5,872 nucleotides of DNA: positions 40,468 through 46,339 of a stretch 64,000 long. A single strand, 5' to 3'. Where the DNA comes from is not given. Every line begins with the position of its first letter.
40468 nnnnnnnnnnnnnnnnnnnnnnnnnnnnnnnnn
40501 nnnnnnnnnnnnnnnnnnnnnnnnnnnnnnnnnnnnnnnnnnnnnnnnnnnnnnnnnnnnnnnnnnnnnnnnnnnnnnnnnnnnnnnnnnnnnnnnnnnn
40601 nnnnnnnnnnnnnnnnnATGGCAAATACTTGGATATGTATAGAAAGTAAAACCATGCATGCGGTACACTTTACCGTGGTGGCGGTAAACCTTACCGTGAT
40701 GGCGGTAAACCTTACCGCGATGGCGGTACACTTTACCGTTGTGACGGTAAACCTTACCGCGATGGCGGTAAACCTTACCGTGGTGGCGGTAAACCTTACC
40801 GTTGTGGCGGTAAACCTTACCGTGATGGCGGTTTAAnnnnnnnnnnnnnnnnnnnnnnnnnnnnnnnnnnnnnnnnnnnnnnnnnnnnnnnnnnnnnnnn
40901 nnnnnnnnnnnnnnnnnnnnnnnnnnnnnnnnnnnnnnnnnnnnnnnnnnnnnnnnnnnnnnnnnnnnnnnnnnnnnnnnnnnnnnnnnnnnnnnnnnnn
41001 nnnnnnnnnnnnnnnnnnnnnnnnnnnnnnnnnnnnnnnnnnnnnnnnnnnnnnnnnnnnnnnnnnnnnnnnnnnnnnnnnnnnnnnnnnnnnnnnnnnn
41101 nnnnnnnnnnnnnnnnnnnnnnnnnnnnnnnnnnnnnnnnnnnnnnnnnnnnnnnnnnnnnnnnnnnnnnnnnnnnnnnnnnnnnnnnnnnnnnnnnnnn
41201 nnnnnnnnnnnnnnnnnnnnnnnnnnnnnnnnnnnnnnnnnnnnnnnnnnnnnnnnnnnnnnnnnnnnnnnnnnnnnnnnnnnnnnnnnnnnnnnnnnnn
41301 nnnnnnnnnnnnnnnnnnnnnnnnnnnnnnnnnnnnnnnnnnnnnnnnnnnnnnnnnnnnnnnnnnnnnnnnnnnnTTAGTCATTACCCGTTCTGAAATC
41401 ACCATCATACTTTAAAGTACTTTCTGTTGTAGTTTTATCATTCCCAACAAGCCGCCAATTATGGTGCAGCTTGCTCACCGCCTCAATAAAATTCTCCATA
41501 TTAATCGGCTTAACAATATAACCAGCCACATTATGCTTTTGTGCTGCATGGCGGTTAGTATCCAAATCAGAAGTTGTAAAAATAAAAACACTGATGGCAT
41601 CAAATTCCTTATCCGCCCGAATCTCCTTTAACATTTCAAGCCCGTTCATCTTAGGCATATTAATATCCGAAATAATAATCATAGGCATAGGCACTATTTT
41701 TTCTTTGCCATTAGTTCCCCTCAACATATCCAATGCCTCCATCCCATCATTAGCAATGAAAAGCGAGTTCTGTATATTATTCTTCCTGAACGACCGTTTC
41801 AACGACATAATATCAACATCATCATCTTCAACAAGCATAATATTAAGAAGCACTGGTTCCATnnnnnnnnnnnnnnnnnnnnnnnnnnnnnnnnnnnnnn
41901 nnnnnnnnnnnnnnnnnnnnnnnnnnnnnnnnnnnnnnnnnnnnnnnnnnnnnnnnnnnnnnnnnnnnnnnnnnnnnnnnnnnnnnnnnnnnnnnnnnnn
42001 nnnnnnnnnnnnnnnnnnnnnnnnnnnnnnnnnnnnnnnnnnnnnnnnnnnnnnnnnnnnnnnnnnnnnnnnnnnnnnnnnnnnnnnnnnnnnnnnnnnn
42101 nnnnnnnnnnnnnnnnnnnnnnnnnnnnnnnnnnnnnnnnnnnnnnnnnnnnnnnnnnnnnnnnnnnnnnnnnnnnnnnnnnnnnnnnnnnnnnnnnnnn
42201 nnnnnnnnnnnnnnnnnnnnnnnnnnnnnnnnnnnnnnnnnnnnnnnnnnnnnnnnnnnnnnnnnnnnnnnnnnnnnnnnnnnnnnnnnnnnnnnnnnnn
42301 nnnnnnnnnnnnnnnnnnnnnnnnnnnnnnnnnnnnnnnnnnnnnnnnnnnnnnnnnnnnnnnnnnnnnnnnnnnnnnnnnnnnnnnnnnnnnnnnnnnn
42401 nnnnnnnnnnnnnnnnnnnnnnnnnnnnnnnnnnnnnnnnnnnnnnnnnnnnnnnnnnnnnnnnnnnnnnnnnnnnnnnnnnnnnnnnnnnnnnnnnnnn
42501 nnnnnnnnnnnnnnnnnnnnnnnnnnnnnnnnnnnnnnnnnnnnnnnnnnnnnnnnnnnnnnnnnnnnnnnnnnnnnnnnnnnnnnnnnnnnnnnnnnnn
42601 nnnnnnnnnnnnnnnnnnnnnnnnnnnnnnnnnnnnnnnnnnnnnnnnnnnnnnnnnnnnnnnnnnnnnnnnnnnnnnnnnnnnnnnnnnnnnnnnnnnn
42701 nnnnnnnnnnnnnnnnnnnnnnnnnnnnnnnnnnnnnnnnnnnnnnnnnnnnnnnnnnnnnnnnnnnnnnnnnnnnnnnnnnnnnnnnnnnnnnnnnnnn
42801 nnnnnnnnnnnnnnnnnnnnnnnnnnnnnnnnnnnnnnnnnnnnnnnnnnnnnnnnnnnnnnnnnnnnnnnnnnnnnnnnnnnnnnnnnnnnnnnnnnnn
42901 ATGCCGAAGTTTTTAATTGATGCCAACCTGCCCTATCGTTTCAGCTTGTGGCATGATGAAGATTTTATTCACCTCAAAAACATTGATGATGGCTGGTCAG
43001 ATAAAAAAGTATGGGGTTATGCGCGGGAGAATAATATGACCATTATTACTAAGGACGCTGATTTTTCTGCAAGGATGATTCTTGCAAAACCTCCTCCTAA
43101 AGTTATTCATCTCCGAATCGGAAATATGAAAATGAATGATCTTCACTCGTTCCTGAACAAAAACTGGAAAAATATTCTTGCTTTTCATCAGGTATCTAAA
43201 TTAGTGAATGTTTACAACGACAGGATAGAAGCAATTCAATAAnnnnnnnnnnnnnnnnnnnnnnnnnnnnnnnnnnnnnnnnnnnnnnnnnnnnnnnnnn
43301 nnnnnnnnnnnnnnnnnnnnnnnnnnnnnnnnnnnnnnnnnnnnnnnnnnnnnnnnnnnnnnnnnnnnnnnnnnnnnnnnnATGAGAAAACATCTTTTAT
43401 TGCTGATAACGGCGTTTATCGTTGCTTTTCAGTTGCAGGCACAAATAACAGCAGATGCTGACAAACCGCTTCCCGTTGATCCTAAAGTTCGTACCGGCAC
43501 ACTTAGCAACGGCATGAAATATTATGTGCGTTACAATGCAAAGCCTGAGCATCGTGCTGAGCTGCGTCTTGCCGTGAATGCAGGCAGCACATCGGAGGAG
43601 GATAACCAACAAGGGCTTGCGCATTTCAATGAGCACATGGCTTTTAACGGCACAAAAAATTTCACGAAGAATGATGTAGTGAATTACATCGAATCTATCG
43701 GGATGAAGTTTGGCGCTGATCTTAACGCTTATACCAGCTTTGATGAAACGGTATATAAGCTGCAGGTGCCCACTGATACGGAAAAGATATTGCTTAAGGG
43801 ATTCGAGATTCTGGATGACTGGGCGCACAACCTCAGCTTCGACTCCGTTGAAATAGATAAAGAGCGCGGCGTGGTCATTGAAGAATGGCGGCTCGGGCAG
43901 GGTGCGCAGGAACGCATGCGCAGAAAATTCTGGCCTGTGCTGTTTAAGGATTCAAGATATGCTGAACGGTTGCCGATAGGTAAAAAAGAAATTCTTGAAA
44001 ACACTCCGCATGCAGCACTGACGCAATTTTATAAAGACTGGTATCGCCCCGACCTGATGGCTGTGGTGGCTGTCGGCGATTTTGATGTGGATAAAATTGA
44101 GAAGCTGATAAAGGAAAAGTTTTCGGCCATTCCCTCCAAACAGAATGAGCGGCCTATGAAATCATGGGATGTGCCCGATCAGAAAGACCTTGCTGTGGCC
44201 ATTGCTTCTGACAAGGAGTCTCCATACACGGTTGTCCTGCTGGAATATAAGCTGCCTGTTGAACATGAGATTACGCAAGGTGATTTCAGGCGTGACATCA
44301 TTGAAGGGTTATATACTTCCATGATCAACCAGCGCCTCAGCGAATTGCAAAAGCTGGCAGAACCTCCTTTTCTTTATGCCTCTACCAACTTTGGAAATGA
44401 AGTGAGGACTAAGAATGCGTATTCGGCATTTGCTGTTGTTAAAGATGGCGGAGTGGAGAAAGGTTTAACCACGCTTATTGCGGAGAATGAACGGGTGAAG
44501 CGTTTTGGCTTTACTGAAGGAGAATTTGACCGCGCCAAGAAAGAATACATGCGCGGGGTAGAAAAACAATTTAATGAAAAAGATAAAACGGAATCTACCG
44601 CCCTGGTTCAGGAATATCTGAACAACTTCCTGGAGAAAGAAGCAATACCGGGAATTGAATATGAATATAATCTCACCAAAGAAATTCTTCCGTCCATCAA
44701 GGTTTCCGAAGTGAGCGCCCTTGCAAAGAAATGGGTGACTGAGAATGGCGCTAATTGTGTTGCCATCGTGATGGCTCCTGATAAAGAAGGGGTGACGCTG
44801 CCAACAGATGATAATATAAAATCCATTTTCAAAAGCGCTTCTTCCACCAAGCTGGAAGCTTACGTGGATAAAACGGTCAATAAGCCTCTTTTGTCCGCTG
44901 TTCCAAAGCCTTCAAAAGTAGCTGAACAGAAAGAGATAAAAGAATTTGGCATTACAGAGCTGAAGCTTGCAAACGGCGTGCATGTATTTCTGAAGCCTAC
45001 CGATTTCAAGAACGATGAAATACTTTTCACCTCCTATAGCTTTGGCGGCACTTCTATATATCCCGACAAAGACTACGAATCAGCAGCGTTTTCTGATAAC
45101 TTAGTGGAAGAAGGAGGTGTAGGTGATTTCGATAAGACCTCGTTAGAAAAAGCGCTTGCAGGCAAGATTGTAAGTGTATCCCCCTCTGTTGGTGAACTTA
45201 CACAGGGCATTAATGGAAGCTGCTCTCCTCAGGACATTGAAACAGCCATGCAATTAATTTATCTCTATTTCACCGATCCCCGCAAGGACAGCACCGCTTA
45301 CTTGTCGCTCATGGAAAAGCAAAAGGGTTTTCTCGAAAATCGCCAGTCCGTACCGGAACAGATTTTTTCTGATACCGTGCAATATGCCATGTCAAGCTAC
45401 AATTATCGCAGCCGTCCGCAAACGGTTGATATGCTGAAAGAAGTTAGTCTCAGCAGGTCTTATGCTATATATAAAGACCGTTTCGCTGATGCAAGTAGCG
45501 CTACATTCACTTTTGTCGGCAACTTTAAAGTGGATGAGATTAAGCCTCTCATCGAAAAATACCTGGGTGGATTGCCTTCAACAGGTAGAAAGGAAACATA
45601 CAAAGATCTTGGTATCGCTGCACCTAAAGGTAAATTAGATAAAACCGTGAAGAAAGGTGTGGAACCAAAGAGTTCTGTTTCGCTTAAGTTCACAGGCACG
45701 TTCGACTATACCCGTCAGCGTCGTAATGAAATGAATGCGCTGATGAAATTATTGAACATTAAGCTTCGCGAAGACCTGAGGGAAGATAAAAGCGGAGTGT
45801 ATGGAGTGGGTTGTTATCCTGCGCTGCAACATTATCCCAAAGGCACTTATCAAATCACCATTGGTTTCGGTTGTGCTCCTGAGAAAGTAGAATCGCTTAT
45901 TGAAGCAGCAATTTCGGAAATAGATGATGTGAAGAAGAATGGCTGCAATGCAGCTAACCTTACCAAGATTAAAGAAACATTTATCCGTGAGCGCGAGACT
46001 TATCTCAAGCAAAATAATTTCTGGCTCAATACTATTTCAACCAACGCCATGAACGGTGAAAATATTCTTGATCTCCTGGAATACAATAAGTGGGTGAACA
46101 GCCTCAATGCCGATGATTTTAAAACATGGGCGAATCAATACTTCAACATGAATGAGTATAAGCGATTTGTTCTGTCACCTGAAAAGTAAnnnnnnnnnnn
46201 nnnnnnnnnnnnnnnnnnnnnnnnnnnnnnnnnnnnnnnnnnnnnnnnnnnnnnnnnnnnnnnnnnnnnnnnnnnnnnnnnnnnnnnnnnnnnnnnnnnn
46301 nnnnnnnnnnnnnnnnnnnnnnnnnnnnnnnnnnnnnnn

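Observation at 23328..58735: Four sequence-unrelated tandem arrays all locked to a 21-bp (or 2 x 21 bp) period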

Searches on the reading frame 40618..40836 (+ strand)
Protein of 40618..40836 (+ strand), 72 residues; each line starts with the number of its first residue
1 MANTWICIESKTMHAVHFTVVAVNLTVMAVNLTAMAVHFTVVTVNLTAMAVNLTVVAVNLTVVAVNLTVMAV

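Call 71: find_encoding_contigs(protein=window:40618-40836:+, flank=1500, max_places=10)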
Protein window:40618-40836:+ (72 aa): 2 contigs read that carry it; 1 place shown.
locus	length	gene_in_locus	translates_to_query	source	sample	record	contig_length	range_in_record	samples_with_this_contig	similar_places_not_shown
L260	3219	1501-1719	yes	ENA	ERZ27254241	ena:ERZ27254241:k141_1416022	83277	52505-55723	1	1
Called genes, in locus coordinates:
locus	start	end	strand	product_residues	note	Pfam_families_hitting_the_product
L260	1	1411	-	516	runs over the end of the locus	PF00919:UPF0004, PF04055:Radical_SAM, PF01938:TRAM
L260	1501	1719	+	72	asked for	-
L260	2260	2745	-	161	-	PF00072:Response_reg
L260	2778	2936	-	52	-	-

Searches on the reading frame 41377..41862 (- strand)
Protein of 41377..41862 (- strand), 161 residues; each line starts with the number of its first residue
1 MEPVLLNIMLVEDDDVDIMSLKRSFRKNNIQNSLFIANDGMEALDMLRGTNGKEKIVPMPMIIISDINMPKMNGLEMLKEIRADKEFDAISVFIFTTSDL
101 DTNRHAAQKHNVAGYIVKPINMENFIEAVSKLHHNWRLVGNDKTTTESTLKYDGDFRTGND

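Call 24: search_protein_families(library=pfam, max_evalue=0.01, proteins=[window:41377-41862:-])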
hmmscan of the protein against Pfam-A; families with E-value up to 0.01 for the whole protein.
window:41377-41862:- (161 aa): 1 family
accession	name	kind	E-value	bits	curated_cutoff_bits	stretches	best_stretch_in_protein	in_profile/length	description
PF00072.30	Response_reg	-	1.2e-17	64.5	30.2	1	8-129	1-110/111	Response regulator receiver domain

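Call 25: search_protein_families(library=ncbifam, max_evalue=0.01, proteins=[window:41377-41862:-])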
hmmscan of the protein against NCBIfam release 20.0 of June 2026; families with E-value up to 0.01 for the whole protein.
window:41377-41862:- (161 aa): 82 families (the best 25 are shown)
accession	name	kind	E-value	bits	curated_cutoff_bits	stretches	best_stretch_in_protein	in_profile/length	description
NF007901.0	PRK10610.1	equivalog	1.4e-15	57.6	189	1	10-133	9-124/129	chemotaxis response regulator CheY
NF053512.1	nitric_RR_NosR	exception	1.5e-13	50.6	400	1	8-143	1-125/422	response regulator c-di-GMP phosphodiesterase, NosR family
NF007935.0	PRK10651.1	equivalog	1.3e-10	40.8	250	1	59-131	52-122/216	two-component system response regulator NarL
NF038297.2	hybrid_HK_HrmK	equivalog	5.4e-10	38.5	725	1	7-131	492-606/607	hybrid histidine kinase/response regulator HrmK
NF050064.1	BlResRespRegCbrR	equivalog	6.4e-10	38.5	600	1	33-132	149-240/415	bile resistance response regulator CbrR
NF007969.0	PRK10693.1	equivalog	8.9e-10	38.1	329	1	7-122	9-113/337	two-component system response regulator RssB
TIGR02875.1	spore_0_A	equivalog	1.2e-09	37.8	200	1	10-139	6-129/262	sporulation transcription factor Spo0A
NF052313.1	T9SS_RR_PorX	equivalog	1.3e-09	37.3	300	1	12-146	6-128/513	T9SS response regulator signal transducer PorX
NF008176.1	PRK10923.1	equivalog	3e-09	36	620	1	10-131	8-117/469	nitrogen regulation protein NR(I)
NF041734.1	resp_reg_RppA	equivalog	3.2e-09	36.5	250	1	7-133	2-118/229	two-component system response regulator RppA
NF008302.0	PRK11091.1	equivalog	4.1e-09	35.2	838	1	5-144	525-654/779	aerobic respiration two-component sensor histidine kinase ArcB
NF045717.1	DVU0259_DivK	exception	6.3e-09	36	160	1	8-131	5-114/117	DVU0259 family response regulator domain-containing protein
NF045901.1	HisKinLetSLeg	equivalog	7.9e-09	34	1650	1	6-132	672-788/906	two-component system sensor histidine kinase LetS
NF046020.1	HisKinCckABruc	equivalog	1.3e-08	33.2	1000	1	7-130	751-864/868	cell cycle histidine kinase CckA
NF008469.0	PRK11361.1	equivalog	1.4e-08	33.9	714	1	7-125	6-112/461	acetoacetate metabolism transcriptional regulator AtoC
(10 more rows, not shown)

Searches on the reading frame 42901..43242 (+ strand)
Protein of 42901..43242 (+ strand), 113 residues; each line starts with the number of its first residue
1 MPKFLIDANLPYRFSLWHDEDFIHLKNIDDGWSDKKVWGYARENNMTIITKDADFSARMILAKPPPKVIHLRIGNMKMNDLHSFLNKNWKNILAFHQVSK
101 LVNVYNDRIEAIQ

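Call 24: search_protein_families(library=pfam, max_evalue=0.01, proteins=[window:42901-43242:+])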
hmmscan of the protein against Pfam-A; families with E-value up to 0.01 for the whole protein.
window:42901-43242:+ (113 aa): 1 family
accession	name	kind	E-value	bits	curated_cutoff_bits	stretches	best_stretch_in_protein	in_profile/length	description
PF18480.7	DUF5615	-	2.1e-26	92.4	23.8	1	3-104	2-107/110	Domain of unknown function (DUF5615)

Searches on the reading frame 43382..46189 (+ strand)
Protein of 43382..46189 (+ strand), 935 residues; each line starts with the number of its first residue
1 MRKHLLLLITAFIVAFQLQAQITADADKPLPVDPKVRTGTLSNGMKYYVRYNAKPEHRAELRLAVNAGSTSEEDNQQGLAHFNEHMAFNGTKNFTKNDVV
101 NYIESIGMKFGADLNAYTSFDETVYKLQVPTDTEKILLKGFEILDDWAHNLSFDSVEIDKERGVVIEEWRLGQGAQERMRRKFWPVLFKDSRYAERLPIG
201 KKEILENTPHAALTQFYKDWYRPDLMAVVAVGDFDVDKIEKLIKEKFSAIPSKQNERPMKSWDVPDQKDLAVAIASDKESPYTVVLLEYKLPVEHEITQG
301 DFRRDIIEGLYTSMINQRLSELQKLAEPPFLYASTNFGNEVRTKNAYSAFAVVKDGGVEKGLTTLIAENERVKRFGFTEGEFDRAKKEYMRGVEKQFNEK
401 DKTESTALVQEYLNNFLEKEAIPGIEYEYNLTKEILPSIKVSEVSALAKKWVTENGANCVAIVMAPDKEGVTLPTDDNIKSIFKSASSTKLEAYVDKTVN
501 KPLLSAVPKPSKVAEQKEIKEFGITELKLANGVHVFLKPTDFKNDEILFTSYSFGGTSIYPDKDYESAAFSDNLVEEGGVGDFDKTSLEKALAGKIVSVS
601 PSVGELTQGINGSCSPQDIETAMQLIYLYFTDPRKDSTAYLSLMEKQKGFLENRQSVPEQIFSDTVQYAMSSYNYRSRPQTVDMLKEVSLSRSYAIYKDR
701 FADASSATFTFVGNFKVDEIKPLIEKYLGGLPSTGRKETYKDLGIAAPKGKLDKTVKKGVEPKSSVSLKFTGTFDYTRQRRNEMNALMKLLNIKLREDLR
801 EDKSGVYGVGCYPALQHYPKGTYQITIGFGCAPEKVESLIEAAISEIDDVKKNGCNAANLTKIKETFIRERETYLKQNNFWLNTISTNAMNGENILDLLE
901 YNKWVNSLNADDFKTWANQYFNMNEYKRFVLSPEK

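Call 18: find_encoding_contigs(protein=window:43382-46189:+, flank=10000, max_places=10)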
Protein window:43382-46189:+ (935 aa): 3 contigs read that carry it; 1 place shown.
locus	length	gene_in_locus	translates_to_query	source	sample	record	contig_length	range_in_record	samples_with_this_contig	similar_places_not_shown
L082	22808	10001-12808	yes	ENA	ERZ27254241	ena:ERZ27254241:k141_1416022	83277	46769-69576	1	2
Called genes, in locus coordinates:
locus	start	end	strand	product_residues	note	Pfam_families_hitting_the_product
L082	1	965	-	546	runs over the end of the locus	PF00118:Cpn60_TCP1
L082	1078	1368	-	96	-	PF00166:Cpn10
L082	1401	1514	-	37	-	-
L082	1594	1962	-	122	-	PF03840:SecG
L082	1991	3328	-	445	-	PF07719:TPR_2 (faint)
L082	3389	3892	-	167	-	PF04390:LptE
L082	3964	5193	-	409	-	PF00158:Sigma54_activat, PF14532:Sigma54_activ_2, PF25601:AAA_lid_14, PF02954:HTH_8, PF18024:HTH_50 (weak)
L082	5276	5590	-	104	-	PF22600:MTPAP-like_central, PF01909:NTP_transf_2, PF18765:Polbeta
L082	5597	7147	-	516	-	PF00919:UPF0004, PF04055:Radical_SAM, PF01938:TRAM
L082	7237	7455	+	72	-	-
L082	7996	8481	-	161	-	PF00072:Response_reg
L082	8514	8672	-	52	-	-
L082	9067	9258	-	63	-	-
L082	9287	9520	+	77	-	PF04255:DUF433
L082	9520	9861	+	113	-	PF18480:DUF5615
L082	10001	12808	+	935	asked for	PF00675:Peptidase_M16, PF05193:Peptidase_M16_C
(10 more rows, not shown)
